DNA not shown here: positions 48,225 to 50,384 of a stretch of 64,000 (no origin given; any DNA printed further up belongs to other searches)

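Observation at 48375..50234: Single-ORF fusion of an NMNAT/NadM-like nucleotidyltransferase to an archaeal-type iPGM domain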

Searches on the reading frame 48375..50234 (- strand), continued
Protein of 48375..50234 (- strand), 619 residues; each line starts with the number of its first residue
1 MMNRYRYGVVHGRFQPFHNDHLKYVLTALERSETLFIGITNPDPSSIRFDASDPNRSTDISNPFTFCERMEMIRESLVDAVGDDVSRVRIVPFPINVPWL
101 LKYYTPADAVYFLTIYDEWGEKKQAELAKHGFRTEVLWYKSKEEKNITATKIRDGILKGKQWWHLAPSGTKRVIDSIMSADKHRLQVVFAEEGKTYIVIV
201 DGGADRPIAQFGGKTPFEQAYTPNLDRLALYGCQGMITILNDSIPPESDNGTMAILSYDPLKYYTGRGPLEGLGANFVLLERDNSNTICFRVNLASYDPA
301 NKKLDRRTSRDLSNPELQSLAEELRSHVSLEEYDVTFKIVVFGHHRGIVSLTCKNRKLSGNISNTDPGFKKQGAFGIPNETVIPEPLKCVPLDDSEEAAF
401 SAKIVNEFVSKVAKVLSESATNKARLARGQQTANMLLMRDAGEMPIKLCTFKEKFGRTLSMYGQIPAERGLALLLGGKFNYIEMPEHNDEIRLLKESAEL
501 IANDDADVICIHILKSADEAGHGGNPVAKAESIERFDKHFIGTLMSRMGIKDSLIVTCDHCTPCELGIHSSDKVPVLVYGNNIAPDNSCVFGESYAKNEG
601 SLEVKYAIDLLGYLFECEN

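Call 16: find_encoding_contigs(protein=P0006, flank=10000, max_places=2)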
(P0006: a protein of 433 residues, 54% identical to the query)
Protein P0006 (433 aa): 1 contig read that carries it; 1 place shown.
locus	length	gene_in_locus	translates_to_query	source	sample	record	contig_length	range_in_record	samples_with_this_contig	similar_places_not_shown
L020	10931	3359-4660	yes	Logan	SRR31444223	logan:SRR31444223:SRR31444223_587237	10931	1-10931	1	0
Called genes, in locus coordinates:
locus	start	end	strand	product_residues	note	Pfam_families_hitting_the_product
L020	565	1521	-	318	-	-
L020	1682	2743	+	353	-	PF00586:AIRS, PF02769:AIRS_C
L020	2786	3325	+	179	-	PF01467:CTP_transf_like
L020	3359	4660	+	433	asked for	PF01676:Metalloenzyme, PF10143:PhosphMutase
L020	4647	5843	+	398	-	PF00113:Enolase_C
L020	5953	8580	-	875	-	PF13091:PLDc_2 (faint)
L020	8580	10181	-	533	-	-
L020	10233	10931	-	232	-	?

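Call 20: search_protein_families(library=ncbifam, proteins=[L020:1682-2743:+, L008:9030-10001:+, L020:2786-3325:+, L020:3359-4660:+, L020:4647-5843:+, L017:9466-10020:+, L017:10001-11335:+, L017:11332-12528:+, L008:9917-11299:+, L008:11330-11917:+], max_evalue=0.00001)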
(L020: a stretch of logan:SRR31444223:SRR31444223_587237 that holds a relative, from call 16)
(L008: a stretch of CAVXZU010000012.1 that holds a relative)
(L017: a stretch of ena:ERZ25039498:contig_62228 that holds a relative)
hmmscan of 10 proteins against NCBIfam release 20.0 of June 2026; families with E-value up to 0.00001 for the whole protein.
L020:1682-2743:+ (353 aa): 12 families
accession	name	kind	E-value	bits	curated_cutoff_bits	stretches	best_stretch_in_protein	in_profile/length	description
NF002098.0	PRK00943.1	equivalog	1.7e-104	349.4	299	1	6-351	3-346/347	selenide, water dikinase SelD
TIGR00476.1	selD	equivalog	2e-98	329.4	125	1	10-317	1-309/311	selenide, water dikinase SelD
NF010705.0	PRK14105.1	equivalog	2.6e-47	161.4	291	1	6-347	3-334/345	selenide, water dikinase SelD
TIGR04369.1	fusion_not_SelD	hypoth_equivalog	1.3e-34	119.4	700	1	16-325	354-692/701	oxidoreductase/SelD-related fusion protein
TIGR01379.1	thiL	equivalog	5.3e-22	78.2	184.15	1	55-269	26-247/320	thiamine-phosphate kinase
TIGR03267.1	methan_mark_2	hypoth_equivalog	8.8e-15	54.6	365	1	16-265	11-252/323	methanogenesis marker 2 protein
TIGR04049.1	AIR_rel_sll0787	hypoth_equivalog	5.5e-14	51.9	321.3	1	51-260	41-243/318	sll0787 family AIR synthase-like protein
NF004353.0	PRK05731.2-2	equivalog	3.6e-13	49.3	301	1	51-262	17-229/311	thiamine-phosphate kinase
NF004354.0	PRK05731.2-3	equivalog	2.5e-12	46.7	204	1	85-250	50-210/273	thiamine-phosphate kinase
NF004351.0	PRK05731.1-4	equivalog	9.5e-11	41.4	324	1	81-251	71-240/321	thiamine-phosphate kinase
NF004350.0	PRK05731.1-1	equivalog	6.4e-07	28.6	441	1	65-270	47-251/325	thiamine-phosphate kinase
NF002290.1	PRK01213.1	equivalog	3e-06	25.7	648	0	41-272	410-658/723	phosphoribosylformylglycinamidine synthase subunit PurL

L008:9030-10001:+ (323 aa): 11 families
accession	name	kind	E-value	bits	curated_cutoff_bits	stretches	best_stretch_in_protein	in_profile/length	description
TIGR00476.1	selD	equivalog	9.3e-106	353.5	125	1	3-291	22-311/311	selenide, water dikinase SelD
NF002098.0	PRK00943.1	equivalog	1.3e-96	323.5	299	1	4-321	29-344/347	selenide, water dikinase SelD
NF010705.0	PRK14105.1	equivalog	2.2e-46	158.3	291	1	22-240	46-279/345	selenide, water dikinase SelD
TIGR04369.1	fusion_not_SelD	hypoth_equivalog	6.1e-39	133.7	700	1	22-293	383-688/701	oxidoreductase/SelD-related fusion protein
TIGR01379.1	thiL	equivalog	5.6e-24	84.7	184.15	1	18-239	19-246/320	thiamine-phosphate kinase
TIGR04049.1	AIR_rel_sll0787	hypoth_equivalog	2.2e-17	63.1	321.3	1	23-230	43-242/318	sll0787 family AIR synthase-like protein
NF004351.0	PRK05731.1-4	equivalog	7.2e-16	58.2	324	1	50-239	70-257/321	thiamine-phosphate kinase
TIGR03267.1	methan_mark_2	hypoth_equivalog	2.6e-12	46.4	365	1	20-155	41-175/323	methanogenesis marker 2 protein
TIGR02124.1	hypE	equivalog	1.2e-09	37.6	251.6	1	20-241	30-255/332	hydrogenase expression/formation protein HypE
NF004353.0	PRK05731.2-2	equivalog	1.9e-07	30.5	301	1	21-240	17-236/311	thiamine-phosphate kinase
TIGR01736.1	FGAM_synth_II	equivalog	2.5e-06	26.1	525.75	0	4-231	41-282/718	phosphoribosylformylglycinamidine synthase subunit PurL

L020:2786-3325:+ (179 aa): 4 families
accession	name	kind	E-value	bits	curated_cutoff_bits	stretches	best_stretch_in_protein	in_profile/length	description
NF002243.0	PRK01153.1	subfamily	6.7e-19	68.1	127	1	5-176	3-160/175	nicotinamide-nucleotide adenylyltransferase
TIGR01527.1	arch_NMN_Atrans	equivalog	1.1e-17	64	181.2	1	5-174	2-157/167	nicotinamide-nucleotide adenylyltransferase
TIGR00125.1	cyt_tran_rel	domain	7.6e-08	32.4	27.7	1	4-76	1-62/65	adenylyltransferase/cytidyltransferase family protein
NF003789.0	PRK05379.2-1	equivalog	5.8e-06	25.5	355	1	6-93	11-86/312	bifunctional nicotinamide mononucleotide adenylyltransferase/ADP-ribose pyrophosphatase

L020:3359-4660:+ (433 aa): 8 families
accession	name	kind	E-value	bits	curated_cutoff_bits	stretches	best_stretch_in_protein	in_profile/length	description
NF038358.1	phophono_PhpG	equivalog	4.9e-148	493.3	545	1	8-425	1-416/417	CMP-5'-phosphonoformate--3-phosphoglycerate phosphonoformyl transferase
TIGR00306.2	apgM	subfamily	9.7e-83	278.4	320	1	8-424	1-402/403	2,3-bisphosphoglycerate-independent phosphoglycerate mutase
NF003104.0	PRK04024.1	equivalog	7.2e-76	255.6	489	1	7-424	3-400/412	2,3-bisphosphoglycerate-independent phosphoglycerate mutase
NF003242.0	PRK04200.1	equivalog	9.7e-54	182.7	426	2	8-144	2-135/395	cofactor-independent phosphoglycerate mutase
NF003160.0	PRK04135.1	equivalog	3.6e-51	174.1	468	1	4-425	13-392/403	2,3-bisphosphoglycerate-independent phosphoglycerate mutase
TIGR02535.1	hyp_Hser_kinase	hypoth_equivalog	3.3e-49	167.7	446.3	1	8-422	2-393/397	proposed homoserine kinase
NF003766.0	PRK05362.1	equivalog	1.1e-06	27.7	256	1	330-398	293-362/396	phosphopentomutase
TIGR01696.1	deoB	equivalog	4.9e-06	25.6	341.2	1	330-408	283-362/381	phosphopentomutase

L020:4647-5843:+ (398 aa): 1 family
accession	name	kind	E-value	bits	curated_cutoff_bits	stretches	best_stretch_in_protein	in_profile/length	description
TIGR01060.2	eno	equivalog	5.3e-52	176.9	300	1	91-390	101-406/425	phosphopyruvate hydratase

L017:9466-10020:+ (184 aa): 6 families
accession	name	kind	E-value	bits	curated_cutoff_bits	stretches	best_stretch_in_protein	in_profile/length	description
NF002243.0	PRK01153.1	subfamily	7.3e-18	64.8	127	1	10-183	3-164/175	nicotinamide-nucleotide adenylyltransferase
TIGR01527.1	arch_NMN_Atrans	equivalog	4.7e-15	55.5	181.2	1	10-183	2-163/167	nicotinamide-nucleotide adenylyltransferase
NF003789.0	PRK05379.2-1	equivalog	6e-08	32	355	1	1-127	1-113/312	bifunctional nicotinamide mononucleotide adenylyltransferase/ADP-ribose pyrophosphatase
TIGR00125.1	cyt_tran_rel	domain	2.7e-07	30.6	27.7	1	10-55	2-40/65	adenylyltransferase/cytidyltransferase family protein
NF000839.0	PRK00071.1-1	equivalog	1.2e-06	28.6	187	0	141-177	177-213/219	nicotinate-nucleotide adenylyltransferase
NF003790.0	PRK05379.2-2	equivalog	3.8e-06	26.2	403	1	9-95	21-95/354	bifunctional nicotinamide mononucleotide adenylyltransferase/ADP-ribose pyrophosphatase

L017:10001-11335:+ (444 aa): 6 families
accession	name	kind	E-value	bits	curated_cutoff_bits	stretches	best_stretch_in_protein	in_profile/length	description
NF038358.1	phophono_PhpG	equivalog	1.8e-208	692.3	545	1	21-436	1-416/417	CMP-5'-phosphonoformate--3-phosphoglycerate phosphonoformyl transferase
TIGR00306.2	apgM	subfamily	8.2e-91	305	320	1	24-436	4-403/403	2,3-bisphosphoglycerate-independent phosphoglycerate mutase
NF003104.0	PRK04024.1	equivalog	1.5e-82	277.6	489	1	23-436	6-401/412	2,3-bisphosphoglycerate-independent phosphoglycerate mutase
NF003242.0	PRK04200.1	equivalog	2.9e-58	197.6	426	1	25-436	6-393/395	cofactor-independent phosphoglycerate mutase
TIGR02535.1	hyp_Hser_kinase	hypoth_equivalog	1.2e-56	192.3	446.3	1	26-436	7-396/397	proposed homoserine kinase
NF003160.0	PRK04135.1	equivalog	4e-55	187.1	468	1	21-438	17-394/403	2,3-bisphosphoglycerate-independent phosphoglycerate mutase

L017:11332-12528:+ (398 aa): 1 family
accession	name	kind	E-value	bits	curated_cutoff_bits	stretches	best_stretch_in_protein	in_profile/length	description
TIGR01060.2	eno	equivalog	8e-63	212.5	300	1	3-392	1-411/425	phosphopyruvate hydratase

L008:9917-11299:+ (460 aa): 6 families
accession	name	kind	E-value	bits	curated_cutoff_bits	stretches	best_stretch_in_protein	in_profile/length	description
TIGR00306.2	apgM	subfamily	9.5e-95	317.9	320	1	29-429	1-403/403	2,3-bisphosphoglycerate-independent phosphoglycerate mutase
NF003104.0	PRK04024.1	equivalog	6.3e-79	265.6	489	1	28-439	3-411/412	2,3-bisphosphoglycerate-independent phosphoglycerate mutase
NF003160.0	PRK04135.1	equivalog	2.7e-54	184.3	468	1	25-431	13-394/403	2,3-bisphosphoglycerate-independent phosphoglycerate mutase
NF038358.1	phophono_PhpG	equivalog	1.1e-53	182.5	545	1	30-429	2-416/417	CMP-5'-phosphonoformate--3-phosphoglycerate phosphonoformyl transferase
NF003242.0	PRK04200.1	equivalog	1.4e-50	172.3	426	1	28-429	1-393/395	cofactor-independent phosphoglycerate mutase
TIGR02535.1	hyp_Hser_kinase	hypoth_equivalog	1.8e-50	171.9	446.3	1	28-429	1-396/397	proposed homoserine kinase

L008:11330-11917:+ (195 aa): 2 families
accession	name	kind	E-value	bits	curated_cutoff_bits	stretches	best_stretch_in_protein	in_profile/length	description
NF002243.0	PRK01153.1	subfamily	3.4e-14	52.8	127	1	15-193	4-168/175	nicotinamide-nucleotide adenylyltransferase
TIGR01527.1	arch_NMN_Atrans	equivalog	1.3e-10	41.1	181.2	1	15-192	3-166/167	nicotinamide-nucleotide adenylyltransferase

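Call 34: find_related_loci(query=A1, collection=metagenome_contigs, flank=10000)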
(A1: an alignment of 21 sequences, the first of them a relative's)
Query A1 (619 aa) in metagenome_contigs; peptide patterns used: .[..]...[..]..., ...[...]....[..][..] (x = any residue, [..] = any of these).
127 stretches matched a pattern; 52 encode a relative of the query (tblastn E <= 1e-3); 50 distinct loci.
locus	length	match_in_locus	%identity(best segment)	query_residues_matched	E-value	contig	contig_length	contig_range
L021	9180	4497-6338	64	2-617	0e+0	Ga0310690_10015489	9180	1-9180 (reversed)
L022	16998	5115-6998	44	6-615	4e-172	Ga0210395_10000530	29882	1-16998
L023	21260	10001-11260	52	194-617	4e-138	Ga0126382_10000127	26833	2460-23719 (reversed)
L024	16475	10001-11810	46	2-615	2e-126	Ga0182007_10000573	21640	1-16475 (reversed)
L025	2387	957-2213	49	194-616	2e-133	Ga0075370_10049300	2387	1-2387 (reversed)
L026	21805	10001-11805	47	9-615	2e-150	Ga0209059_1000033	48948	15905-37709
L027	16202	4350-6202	47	2-614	5e-149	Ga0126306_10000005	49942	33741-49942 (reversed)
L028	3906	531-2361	47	6-614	3e-149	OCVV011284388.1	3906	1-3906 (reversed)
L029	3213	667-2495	47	8-614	1e-147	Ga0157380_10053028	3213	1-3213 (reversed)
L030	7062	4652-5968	46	184-619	3e-119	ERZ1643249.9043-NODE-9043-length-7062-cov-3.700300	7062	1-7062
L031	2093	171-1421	46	194-615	5e-125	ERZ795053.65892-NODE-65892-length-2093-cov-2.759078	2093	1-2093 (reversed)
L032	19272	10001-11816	44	8-613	7e-117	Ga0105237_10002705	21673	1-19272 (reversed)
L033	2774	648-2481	48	1-615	2e-148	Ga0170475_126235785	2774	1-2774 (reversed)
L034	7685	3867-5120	46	192-614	6e-116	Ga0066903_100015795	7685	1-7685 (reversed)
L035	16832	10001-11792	45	5-611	4e-146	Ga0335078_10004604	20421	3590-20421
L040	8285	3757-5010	44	194-614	7e-109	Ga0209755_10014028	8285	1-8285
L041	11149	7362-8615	44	194-614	7e-109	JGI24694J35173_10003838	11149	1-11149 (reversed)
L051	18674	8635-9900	36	194-617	3e-71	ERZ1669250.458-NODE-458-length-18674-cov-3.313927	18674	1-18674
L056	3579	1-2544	44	8-614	1e-62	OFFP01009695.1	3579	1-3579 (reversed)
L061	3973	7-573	43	429-619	5e-43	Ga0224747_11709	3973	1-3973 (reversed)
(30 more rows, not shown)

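Call 37: search_protein_families(library=pfam, proteins=[L041:4438-4884:+, L041:5486-6439:-, L041:6608-7000:-, L041:1158-2048:-, L040:6997-7764:+, L061:1751-2653:+, L061:3360-3911:-, L056:2582-3334:+, L020:565-1536:-, L020:8580-10181:-], max_evalue=0.01)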
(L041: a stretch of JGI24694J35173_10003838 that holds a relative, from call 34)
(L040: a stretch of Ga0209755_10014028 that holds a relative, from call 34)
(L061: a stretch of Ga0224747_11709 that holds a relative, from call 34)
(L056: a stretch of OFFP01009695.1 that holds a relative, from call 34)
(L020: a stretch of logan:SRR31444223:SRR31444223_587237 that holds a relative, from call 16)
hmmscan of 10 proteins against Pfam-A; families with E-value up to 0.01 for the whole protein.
L041:4438-4884:+ (148 aa): 0 families

L041:5486-6439:- (317 aa): 1 family
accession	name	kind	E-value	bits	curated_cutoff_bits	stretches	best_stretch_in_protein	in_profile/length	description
PF01368.27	DHH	-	9.2e-09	36.1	28.1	1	15-155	5-125/125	DHH family, N-terminal domain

L041:6608-7000:- (130 aa): 1 family
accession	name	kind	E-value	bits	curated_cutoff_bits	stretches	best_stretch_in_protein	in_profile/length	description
PF01797.21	Y1_Tnp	-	4.3e-15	56.3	23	1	2-119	5-121/121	Transposase IS200 like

L041:1158-2048:- (296 aa): 0 families

L040:6997-7764:+ (255 aa): 8 families
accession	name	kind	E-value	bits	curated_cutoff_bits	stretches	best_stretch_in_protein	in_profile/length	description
PF00004.35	AAA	-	6.5e-30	104.7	21.2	1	47-169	1-127/131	ATPase family associated with various cellular activities (AAA)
PF20720.3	nSTAND3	-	2.8e-07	30.8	27.2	1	41-153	14-113/155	Novel STAND NTPase 3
PF13671.12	AAA_33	-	0.00013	22.7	27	1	47-152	2-79/143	AAA domain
PF13401.12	AAA_22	-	0.00028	21.6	27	0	46-68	7-29/130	AAA domain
PF07728.20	AAA_5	-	0.00072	20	22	1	47-75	2-31/139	AAA domain (dynein-related subfamily)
PF05496.18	RuvB_N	-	0.0015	18.7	27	1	46-72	35-61/159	Holliday junction DNA helicase RuvB P-loop domain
PF01078.27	Mg_chelatase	-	0.0031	17.4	20.3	1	45-66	23-44/207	Magnesium chelatase, subunit ChlI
PF13521.12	AAA_28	-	0.0043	17.7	27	0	47-73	2-28/164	AAA domain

L061:1751-2653:+ (300 aa): 2 families
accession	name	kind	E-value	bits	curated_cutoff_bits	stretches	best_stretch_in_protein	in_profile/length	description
PF01368.27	DHH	-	3.9e-07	30.8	28.1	1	5-146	4-125/125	DHH family, N-terminal domain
PF08735.15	DUF1786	-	0.0053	16.6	25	0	58-96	159-196/252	Putative pyruvate format-lyase activating enzyme (DUF1786)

L061:3360-3911:- (183 aa): 2 families
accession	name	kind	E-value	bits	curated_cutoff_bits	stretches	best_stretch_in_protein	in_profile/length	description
PF01808.24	AICARFT_IMPCHas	-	2.8e-17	63.6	25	1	88-154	1-67/311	AICARFT/IMPCHase bienzyme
PF02142.27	MGS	-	1.8e-11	44.5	24.1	1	2-83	35-94/94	MGS-like domain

L056:2582-3334:+ (250 aa): 1 family
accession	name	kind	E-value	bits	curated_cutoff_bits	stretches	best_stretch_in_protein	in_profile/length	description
PF00300.27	His_Phos_1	-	3.1e-10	40.5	21.7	1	49-209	1-156/194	Histidine phosphatase superfamily (branch 1)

L020:565-1536:- (323 aa): 0 families

L020:8580-10181:- (533 aa): 0 families
